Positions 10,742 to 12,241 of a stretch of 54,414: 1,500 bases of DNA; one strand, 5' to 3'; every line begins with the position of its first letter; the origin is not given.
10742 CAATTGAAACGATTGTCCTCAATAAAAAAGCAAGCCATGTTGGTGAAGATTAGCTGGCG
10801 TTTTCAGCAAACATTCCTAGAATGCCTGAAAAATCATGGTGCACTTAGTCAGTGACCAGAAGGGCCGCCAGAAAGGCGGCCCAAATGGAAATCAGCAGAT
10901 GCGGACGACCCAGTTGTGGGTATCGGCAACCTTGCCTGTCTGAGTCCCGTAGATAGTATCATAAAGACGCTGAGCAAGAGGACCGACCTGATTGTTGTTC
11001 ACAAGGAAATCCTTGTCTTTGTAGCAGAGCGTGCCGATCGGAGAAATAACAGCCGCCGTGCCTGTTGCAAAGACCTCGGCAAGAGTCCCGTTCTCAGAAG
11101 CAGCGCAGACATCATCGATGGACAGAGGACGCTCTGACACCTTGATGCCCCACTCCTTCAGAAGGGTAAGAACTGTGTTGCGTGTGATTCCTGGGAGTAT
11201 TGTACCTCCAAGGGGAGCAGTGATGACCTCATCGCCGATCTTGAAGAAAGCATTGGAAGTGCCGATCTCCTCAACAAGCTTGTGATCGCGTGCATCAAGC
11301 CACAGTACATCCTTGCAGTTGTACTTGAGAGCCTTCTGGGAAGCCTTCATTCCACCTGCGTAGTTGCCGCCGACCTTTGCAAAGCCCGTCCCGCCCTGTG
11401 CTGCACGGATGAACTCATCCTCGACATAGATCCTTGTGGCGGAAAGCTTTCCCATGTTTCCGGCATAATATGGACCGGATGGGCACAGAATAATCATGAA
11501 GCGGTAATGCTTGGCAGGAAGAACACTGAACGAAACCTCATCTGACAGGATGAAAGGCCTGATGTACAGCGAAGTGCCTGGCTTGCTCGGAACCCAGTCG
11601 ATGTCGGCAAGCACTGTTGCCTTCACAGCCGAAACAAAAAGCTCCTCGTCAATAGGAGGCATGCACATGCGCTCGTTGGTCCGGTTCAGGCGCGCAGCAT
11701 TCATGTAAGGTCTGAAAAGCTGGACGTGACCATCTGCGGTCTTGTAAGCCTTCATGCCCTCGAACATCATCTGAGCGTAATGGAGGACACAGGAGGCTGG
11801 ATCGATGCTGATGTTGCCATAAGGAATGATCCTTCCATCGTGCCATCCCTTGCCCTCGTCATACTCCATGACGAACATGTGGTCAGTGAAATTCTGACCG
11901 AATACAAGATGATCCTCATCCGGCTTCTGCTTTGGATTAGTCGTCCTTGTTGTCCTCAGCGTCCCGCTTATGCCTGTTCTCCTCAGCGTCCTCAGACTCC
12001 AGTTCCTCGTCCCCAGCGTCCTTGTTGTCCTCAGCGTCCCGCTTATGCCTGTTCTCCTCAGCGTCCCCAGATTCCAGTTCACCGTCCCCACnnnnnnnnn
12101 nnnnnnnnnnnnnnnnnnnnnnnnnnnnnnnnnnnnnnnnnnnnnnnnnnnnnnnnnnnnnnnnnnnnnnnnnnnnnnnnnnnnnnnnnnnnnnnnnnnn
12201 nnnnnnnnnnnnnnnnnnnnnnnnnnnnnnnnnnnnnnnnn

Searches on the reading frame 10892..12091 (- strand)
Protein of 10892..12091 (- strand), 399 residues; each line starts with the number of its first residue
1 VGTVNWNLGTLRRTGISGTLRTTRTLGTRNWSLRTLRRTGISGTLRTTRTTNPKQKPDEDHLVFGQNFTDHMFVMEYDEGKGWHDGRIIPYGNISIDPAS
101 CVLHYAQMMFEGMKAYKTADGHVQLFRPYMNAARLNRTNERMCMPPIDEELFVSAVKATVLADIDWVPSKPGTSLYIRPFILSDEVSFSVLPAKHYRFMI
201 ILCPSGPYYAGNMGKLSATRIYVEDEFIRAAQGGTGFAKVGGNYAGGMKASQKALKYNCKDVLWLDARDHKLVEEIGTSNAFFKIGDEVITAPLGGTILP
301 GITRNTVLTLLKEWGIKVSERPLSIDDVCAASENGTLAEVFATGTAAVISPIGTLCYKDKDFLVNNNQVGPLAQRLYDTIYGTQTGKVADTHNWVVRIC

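Call 85: search_protein_families(library=pfam, proteins=[window:10892-12091:-], max_evalue=0.001)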
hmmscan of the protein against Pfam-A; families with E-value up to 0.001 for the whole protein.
window:10892-12091:- (399 aa): 1 family
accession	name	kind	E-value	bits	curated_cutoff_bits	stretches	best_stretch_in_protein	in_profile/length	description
PF01063.24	Aminotran_4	-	2e-29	103.4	28.5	1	109-352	2-220/223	Amino-transferase class IV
